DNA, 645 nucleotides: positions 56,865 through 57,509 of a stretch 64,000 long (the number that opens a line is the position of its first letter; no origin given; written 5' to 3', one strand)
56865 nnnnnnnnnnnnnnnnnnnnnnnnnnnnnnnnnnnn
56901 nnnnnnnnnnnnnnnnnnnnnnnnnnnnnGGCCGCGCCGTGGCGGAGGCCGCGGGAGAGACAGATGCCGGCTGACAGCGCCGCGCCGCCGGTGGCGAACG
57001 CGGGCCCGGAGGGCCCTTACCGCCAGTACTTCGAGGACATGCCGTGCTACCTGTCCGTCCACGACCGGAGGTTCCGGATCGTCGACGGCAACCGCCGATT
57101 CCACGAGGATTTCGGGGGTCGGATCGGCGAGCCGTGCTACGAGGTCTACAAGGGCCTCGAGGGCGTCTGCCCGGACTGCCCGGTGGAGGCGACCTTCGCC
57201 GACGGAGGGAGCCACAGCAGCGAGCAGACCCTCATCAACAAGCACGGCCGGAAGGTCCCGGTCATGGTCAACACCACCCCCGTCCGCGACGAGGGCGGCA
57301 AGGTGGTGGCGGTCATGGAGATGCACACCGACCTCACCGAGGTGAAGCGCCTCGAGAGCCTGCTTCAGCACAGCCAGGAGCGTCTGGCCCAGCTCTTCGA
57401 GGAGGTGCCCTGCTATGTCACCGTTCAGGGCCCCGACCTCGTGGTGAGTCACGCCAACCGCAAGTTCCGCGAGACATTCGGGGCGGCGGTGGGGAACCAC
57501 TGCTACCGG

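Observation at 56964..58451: Histidine kinase with two PAS domains each carrying a conserved four-cysteine pattern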

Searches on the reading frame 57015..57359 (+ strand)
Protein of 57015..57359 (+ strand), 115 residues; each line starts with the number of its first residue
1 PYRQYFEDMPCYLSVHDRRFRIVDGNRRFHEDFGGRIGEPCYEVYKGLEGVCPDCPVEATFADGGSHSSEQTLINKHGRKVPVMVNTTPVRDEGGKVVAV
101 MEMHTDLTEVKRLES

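Call 35: search_protein_representatives(alignment_id=A2)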
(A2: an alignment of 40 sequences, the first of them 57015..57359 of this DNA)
Query: 40 sequences, 115 profile positions. Proteins with E-value up to 0.001 (for the whole library): 48396; up to 1e-10: 11587; up to 1e-30: 554. The best 150 are listed.
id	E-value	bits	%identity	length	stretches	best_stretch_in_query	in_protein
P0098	4.0e-144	487.8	-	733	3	2-115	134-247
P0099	2.9e-137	465.7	-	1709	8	3-112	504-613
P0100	3.2e-136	462.3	-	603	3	4-115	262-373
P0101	4.2e-129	439.4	-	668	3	3-115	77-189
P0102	5.1e-117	400.4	-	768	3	2-114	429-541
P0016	6.3e-101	348.5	-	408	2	2-115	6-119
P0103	1.4e-92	321.6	-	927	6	8-114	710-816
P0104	3.4e-92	320.4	-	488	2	1-114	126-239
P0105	1.2e-90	315.3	-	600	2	2-115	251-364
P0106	3.9e-87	304.1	-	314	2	2-115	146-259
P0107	1.4e-86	302.3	-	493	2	3-114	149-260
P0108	5.2e-85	297.2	-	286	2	1-115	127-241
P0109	6.1e-84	293.8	-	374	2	2-115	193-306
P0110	8.7e-84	293.3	-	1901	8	13-114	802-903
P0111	7.5e-83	290.2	-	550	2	4-114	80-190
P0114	5.7e-81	284.2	-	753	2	2-114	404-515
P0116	7.1e-79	277.4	-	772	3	2-114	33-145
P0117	9.4e-75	264.1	-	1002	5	2-113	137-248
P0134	3.0e-65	233.5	-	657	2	1-114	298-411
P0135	5.7e-65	232.6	-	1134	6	8-113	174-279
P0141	6.2e-63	226.0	-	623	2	3-114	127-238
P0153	1.7e-59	214.9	-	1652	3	5-112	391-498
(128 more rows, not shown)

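Call 42: search_solved_structures(query=A2, max_evalue=0.01, show_alignments=5)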
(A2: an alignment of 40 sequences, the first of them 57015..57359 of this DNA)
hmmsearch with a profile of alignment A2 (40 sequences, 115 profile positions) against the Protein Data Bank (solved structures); distinct sequences matched with E-value up to 0.01: 10.
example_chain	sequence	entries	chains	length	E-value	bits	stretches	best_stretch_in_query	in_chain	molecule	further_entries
4hoi_A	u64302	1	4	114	0.00065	22.8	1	38-110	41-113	Potassium voltage-gated channel subfamily H member 1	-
5j7e_A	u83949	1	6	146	0.00074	22.7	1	38-112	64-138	Potassium voltage-gated channel subfamily H member 1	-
8i11_A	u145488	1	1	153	0.0012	22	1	37-111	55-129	Phototropin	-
8j68_A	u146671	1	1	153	0.0013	21.9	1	49-111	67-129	Phototropin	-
8iyn_A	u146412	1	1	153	0.0014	21.8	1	53-111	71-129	Phototropin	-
8il9_A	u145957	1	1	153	0.0014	21.7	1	37-111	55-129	Phototropin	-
4llo_B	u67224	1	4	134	0.002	21.3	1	38-109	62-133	Potassium voltage-gated channel subfamily H member 1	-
8eow_A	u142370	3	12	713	0.0062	19.7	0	38-112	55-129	Potassium voltage-gated channel subfamily H member 1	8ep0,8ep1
6pbx_A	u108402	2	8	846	0.0077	19.4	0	38-112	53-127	Potassium voltage-gated channel subfamily H member 1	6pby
5k7l_A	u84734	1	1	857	0.0079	19.4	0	38-112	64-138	Potassium voltage-gated channel subfamily H member 1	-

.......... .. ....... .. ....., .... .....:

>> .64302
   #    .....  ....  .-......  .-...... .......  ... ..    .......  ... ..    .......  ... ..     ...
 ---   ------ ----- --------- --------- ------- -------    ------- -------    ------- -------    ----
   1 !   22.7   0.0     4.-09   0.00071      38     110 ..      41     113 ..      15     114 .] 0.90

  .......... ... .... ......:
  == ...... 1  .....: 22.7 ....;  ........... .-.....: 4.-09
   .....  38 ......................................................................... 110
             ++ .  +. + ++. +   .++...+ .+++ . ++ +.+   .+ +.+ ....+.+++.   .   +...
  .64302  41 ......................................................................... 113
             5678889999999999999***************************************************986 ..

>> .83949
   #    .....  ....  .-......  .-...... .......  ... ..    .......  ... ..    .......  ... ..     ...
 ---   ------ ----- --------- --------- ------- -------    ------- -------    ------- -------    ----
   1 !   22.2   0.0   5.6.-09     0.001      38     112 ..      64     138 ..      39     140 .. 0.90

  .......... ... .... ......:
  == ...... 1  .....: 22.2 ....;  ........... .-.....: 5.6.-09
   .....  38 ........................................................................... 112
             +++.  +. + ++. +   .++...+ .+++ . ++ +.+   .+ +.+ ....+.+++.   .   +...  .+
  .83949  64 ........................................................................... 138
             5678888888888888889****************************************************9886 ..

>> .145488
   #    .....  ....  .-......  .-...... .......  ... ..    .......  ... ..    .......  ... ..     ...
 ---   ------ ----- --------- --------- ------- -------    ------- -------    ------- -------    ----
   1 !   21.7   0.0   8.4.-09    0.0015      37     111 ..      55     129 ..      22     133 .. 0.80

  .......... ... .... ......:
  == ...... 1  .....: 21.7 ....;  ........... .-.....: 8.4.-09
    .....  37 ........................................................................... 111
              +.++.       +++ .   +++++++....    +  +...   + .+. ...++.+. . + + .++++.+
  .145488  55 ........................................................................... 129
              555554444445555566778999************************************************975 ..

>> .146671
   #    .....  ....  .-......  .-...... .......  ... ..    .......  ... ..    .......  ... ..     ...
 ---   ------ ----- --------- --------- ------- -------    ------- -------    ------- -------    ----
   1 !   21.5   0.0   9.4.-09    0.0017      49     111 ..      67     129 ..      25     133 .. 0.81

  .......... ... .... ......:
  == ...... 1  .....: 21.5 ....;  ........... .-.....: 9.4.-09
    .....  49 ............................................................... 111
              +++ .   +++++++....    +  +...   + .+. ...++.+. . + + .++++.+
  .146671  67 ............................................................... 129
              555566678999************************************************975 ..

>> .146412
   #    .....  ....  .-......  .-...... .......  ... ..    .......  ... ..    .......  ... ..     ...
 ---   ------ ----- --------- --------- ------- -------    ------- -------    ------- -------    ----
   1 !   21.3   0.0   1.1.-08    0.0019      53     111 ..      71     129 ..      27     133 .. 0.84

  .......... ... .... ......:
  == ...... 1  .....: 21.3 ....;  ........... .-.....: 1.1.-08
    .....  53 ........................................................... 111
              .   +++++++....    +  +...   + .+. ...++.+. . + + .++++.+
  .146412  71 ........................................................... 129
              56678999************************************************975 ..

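Call 51: search_protein_families(library=pfam, proteins=[P0098, P0100, P0101, P0102, P0105, P0114, P0103, P0116, P0134, P0141], max_evalue=0.0001)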
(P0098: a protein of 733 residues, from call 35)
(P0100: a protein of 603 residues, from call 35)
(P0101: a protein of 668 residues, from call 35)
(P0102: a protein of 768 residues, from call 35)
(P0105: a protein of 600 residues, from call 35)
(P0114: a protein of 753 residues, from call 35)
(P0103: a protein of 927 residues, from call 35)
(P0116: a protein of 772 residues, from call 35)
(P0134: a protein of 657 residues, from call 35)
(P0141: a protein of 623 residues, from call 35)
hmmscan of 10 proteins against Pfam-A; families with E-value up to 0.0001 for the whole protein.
P0098 (733 aa): 8 families
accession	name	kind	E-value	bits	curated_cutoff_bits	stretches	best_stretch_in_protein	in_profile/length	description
PF08448.16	PAS_4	-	6.9e-28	97.5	23.1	3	261-366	2-110/110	PAS fold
PF02518.31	HATPase_c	-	8.2e-25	87.9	26.4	1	606-716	2-109/111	Histidine kinase-, DNA gyrase B-, and HSP90-like ATPase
PF13426.13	PAS_9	-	2.7e-23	82.6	27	3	388-485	3-103/103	PAS domain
PF00989.32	PAS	-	4.2e-14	52.9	22.6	0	377-476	2-106/113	PAS fold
PF13596.12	PAS_10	-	4.5e-09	37.4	22.1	0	189-240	58-106/106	PAS domain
PF08447.18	PAS_3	-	1.2e-05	25.9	25.6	0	311-354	42-85/89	PAS fold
PF00545.25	Ribonuclease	-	4.9e-05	24.2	24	0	152-220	26-88/98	ribonuclease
PF02749.22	QRPTase_N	-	8e-05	23.2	27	0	302-333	32-63/82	Quinolinate phosphoribosyl transferase, N-terminal domain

P0100 (603 aa): 7 families
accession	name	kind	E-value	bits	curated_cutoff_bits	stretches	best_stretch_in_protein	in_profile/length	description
PF08448.16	PAS_4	-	4.9e-43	146.3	23.1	3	21-126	2-110/110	PAS fold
PF13426.13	PAS_9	-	3.7e-29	101.5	27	3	269-367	2-103/103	PAS domain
PF02518.31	HATPase_c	-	3e-22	79.6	26.4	1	488-597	2-109/111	Histidine kinase-, DNA gyrase B-, and HSP90-like ATPase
PF00989.32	PAS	-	1.3e-14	54.6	22.6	1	16-115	3-108/113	PAS fold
PF13188.13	PAS_8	-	1.7e-09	37.7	21.8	0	137-182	2-48/65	PAS domain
PF13596.12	PAS_10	-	1.2e-08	36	22.1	0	20-121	5-105/106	PAS domain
PF12282.15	GAF_PdtaS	-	4.7e-07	30.2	23.7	0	71-130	81-137/145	Histidine kinase PdtaS, GAF domain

P0101 (668 aa): 7 families
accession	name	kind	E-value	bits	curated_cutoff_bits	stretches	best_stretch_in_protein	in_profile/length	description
PF08448.16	PAS_4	-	2.3e-30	105.5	23.1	3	82-185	3-109/110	PAS fold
PF02518.31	HATPase_c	-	5.2e-24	85.3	26.4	1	548-662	2-110/111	Histidine kinase-, DNA gyrase B-, and HSP90-like ATPase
PF13426.13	PAS_9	-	6e-22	78.3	27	2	210-305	6-103/103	PAS domain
PF00989.32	PAS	-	3.6e-10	40.3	22.6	0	79-175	6-107/113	PAS fold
PF13188.13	PAS_8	-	4.7e-10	39.5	21.8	0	318-355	1-39/65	PAS domain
PF12282.15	GAF_PdtaS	-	4.9e-08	33.4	23.7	0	131-190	81-137/145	Histidine kinase PdtaS, GAF domain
PF13596.12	PAS_10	-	1.5e-06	29.3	22.1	0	132-182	59-106/106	PAS domain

P0102 (768 aa): 6 families
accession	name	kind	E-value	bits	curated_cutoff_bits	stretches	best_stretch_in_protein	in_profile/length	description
PF08448.16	PAS_4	-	3.1e-28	98.6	23.1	3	311-416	1-109/110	PAS fold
PF02518.31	HATPase_c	-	1.9e-23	83.5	26.4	1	658-767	3-110/111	Histidine kinase-, DNA gyrase B-, and HSP90-like ATPase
PF13426.13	PAS_9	-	3.1e-17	63.2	27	1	317-414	3-103/103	PAS domain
PF00989.32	PAS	-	3.4e-12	46.8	22.6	1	306-406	2-107/113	PAS fold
PF00072.30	Response_reg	-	4.4e-06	27.3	30.2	1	5-112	1-108/111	Response regulator receiver domain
PF14501.12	HATPase_c_5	-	4.8e-05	23.7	22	1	661-752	6-90/102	GHKL domain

P0105 (600 aa): 3 families
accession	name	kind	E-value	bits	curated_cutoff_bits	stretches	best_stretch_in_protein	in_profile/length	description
PF02518.31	HATPase_c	-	9.6e-28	97.3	26.4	1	479-590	2-110/111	Histidine kinase-, DNA gyrase B-, and HSP90-like ATPase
PF08448.16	PAS_4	-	1.8e-20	73.7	23.1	2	133-239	1-110/110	PAS fold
PF13426.13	PAS_9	-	7.8e-15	55.5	27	2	261-358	3-103/103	PAS domain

P0114 (753 aa): 4 families
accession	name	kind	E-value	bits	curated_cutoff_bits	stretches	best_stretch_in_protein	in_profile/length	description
PF02518.31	HATPase_c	-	5.1e-27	94.9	26.4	1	631-741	2-110/111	Histidine kinase-, DNA gyrase B-, and HSP90-like ATPase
PF08448.16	PAS_4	-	1.5e-26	93.2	23.1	2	285-390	1-108/110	PAS fold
PF13426.13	PAS_9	-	2.1e-15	57.3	27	1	292-388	4-102/103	PAS domain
PF14501.12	HATPase_c_5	-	1.6e-05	25.2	22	1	634-727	5-91/102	GHKL domain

P0103 (927 aa): 8 families
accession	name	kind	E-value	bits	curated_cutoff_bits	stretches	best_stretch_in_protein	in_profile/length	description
PF13426.13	PAS_9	-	3.1e-85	281.6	27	7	306-408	2-102/103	PAS domain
PF08448.16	PAS_4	-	1.1e-67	225.7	23.1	6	450-551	5-109/110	PAS fold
PF00989.32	PAS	-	1.4e-64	215.6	22.6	4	297-407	3-113/113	PAS fold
PF08447.18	PAS_3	-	1.8e-43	147.1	25.6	4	194-277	5-89/89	PAS fold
PF13188.13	PAS_8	-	3.1e-36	122.5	21.8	2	295-351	1-58/65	PAS domain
PF12282.15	GAF_PdtaS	-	3.2e-10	40.5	23.7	0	495-562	79-143/145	Histidine kinase PdtaS, GAF domain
PF24820.1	Diguanyl_cycl_sensor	-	1.4e-06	28.6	28.1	0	302-393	3-99/109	Diguanylate cyclase-like sensor domain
PF12860.13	PAS_7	-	3.3e-05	24.4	27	0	835-863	6-34/115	PAS fold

P0116 (772 aa): 8 families
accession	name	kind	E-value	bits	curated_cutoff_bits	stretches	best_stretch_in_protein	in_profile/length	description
PF08448.16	PAS_4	-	6e-48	162.1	23.1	4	299-404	1-109/110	PAS fold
PF13426.13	PAS_9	-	1.2e-47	160.9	27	4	426-529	2-103/103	PAS domain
PF02518.31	HATPase_c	-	4.4e-25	88.7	26.4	1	654-768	2-110/111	Histidine kinase-, DNA gyrase B-, and HSP90-like ATPase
PF00989.32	PAS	-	3.2e-24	85.5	22.6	1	415-527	1-113/113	PAS fold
PF13188.13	PAS_8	-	5e-23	80.6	21.8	1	415-458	1-45/65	PAS domain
PF00512.31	HisKA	-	7.5e-17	61.6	26.9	1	536-607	1-66/66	His Kinase A (phospho-acceptor) domain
PF12282.15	GAF_PdtaS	-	2.9e-09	37.4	23.7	0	209-275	80-143/145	Histidine kinase PdtaS, GAF domain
PF08447.18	PAS_3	-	1.5e-05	25.6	25.6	0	438-520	2-85/89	PAS fold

P0134 (657 aa): 5 families
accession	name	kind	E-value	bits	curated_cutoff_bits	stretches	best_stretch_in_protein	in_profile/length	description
PF00072.30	Response_reg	-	2.4e-30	105.4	30.2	1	7-113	1-107/111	Response regulator receiver domain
PF02518.31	HATPase_c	-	5.3e-24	85.2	26.4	1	527-636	2-109/111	Histidine kinase-, DNA gyrase B-, and HSP90-like ATPase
PF08448.16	PAS_4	-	7.5e-12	45.9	23.1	1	303-408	1-109/110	PAS fold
PF13426.13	PAS_9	-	1e-11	45.4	27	0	196-284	12-103/103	PAS domain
PF00989.32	PAS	-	6e-08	33.1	22.6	0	298-398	2-107/113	PAS fold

P0141 (623 aa): 7 families
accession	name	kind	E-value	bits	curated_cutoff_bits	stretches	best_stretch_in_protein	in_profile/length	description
PF08448.16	PAS_4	-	5.9e-33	113.8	23.1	3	130-235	1-109/110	PAS fold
PF13426.13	PAS_9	-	2.5e-27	95.6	27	3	19-118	1-103/103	PAS domain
PF02518.31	HATPase_c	-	1.1e-23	84.3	26.4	1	482-591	2-110/111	Histidine kinase-, DNA gyrase B-, and HSP90-like ATPase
PF00989.32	PAS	-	1.2e-15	58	22.6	1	250-297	5-52/113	PAS fold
PF13188.13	PAS_8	-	2.1e-14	53.2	21.8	0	248-303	3-55/65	PAS domain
PF17765.7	MLTR_LBD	-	4.6e-06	27.2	26.3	0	14-77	9-62/168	MmyB-like transcription regulator ligand binding domain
PF14501.12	HATPase_c_5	-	3.9e-05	23.9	22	1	481-577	1-91/102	GHKL domain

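Call 57: search_solved_structures(query=A2, max_evalue=10, show_alignments=0)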
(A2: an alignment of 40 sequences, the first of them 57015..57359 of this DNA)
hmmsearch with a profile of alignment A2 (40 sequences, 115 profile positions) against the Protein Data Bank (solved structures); distinct sequences matched with E-value up to 10: 119 (the best 60 are shown).
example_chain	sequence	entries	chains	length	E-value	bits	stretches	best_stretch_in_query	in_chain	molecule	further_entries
4hoi_A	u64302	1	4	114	0.00065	22.8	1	38-110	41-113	Potassium voltage-gated channel subfamily H member 1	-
5j7e_A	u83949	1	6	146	0.00074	22.7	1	38-112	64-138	Potassium voltage-gated channel subfamily H member 1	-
8i11_A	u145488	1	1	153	0.0012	22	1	37-111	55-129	Phototropin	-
8j68_A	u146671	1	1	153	0.0013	21.9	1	49-111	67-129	Phototropin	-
8iyn_A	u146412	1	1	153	0.0014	21.8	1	53-111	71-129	Phototropin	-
8il9_A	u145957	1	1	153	0.0014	21.7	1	37-111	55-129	Phototropin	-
4llo_B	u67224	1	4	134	0.002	21.3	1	38-109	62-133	Potassium voltage-gated channel subfamily H member 1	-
8eow_A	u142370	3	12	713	0.0062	19.7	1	38-112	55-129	Potassium voltage-gated channel subfamily H member 1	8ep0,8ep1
6pbx_A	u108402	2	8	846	0.0077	19.4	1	38-112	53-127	Potassium voltage-gated channel subfamily H member 1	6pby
5k7l_A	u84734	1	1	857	0.0079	19.4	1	38-112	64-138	Potassium voltage-gated channel subfamily H member 1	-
3luq_A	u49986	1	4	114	0.014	18.6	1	3-108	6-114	Sensor protein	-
2z6c_A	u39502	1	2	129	0.015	18.5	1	54-109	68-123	Phototropin-1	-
9clo_A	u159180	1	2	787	0.017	18.3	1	14-114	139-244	Oxygen sensor protein DosP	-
9cmf_A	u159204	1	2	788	0.017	18.3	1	14-114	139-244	Oxygen sensor protein DosP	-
9cdr_A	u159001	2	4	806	0.018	18.2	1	14-114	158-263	Oxygen sensor protein DosP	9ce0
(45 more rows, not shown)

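Call 58: list_cluster_members(proteins=[P0098, P0100, P0101, P0099, P0110, P0117, P0103, P0135, P0116, P0153])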
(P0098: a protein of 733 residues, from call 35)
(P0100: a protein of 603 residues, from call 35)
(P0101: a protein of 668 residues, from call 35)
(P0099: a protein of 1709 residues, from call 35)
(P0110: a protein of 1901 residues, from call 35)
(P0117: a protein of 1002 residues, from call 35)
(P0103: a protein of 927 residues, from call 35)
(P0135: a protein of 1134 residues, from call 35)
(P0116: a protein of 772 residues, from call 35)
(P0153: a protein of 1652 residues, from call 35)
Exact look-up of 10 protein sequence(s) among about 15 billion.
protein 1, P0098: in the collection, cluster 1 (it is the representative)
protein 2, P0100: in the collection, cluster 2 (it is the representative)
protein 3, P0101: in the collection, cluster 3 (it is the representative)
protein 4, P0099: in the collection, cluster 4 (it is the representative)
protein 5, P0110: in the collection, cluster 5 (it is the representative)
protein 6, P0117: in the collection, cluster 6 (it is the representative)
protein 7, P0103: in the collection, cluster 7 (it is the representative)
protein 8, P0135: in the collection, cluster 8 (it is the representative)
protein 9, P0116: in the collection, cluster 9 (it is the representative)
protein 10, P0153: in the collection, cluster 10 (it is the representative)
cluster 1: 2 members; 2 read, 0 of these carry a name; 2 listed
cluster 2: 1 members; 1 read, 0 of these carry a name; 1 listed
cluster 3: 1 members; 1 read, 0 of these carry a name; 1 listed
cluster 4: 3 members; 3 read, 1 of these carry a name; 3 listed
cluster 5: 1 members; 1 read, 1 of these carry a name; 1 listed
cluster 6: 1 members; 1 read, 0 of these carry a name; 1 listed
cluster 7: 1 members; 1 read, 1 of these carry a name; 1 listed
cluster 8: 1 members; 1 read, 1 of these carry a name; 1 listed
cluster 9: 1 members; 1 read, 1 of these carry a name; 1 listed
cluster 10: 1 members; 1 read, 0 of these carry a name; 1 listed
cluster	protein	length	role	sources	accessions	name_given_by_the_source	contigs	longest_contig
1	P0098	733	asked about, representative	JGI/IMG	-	-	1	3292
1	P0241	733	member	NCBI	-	-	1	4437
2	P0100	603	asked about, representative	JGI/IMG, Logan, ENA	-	-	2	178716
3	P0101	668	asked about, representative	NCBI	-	-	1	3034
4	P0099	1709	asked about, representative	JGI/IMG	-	-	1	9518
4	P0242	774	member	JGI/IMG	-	PAS domain S-box-containing protein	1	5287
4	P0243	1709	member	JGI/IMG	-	-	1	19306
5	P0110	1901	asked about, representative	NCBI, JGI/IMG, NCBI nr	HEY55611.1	MAG TPA: PAS domain S-box protein [Dehalococcoidia bacterium] | PAS domain S-box protein [Dehalococcoidia bacterium]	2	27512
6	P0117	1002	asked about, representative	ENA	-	-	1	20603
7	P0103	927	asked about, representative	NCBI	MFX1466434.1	MAG: PAS domain-containing protein, partial [Promethearchaeota archaeon]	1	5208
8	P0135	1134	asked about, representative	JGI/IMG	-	PAS domain S-box-containing protein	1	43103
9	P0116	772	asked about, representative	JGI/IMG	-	PAS domain S-box-containing protein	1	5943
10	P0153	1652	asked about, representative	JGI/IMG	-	-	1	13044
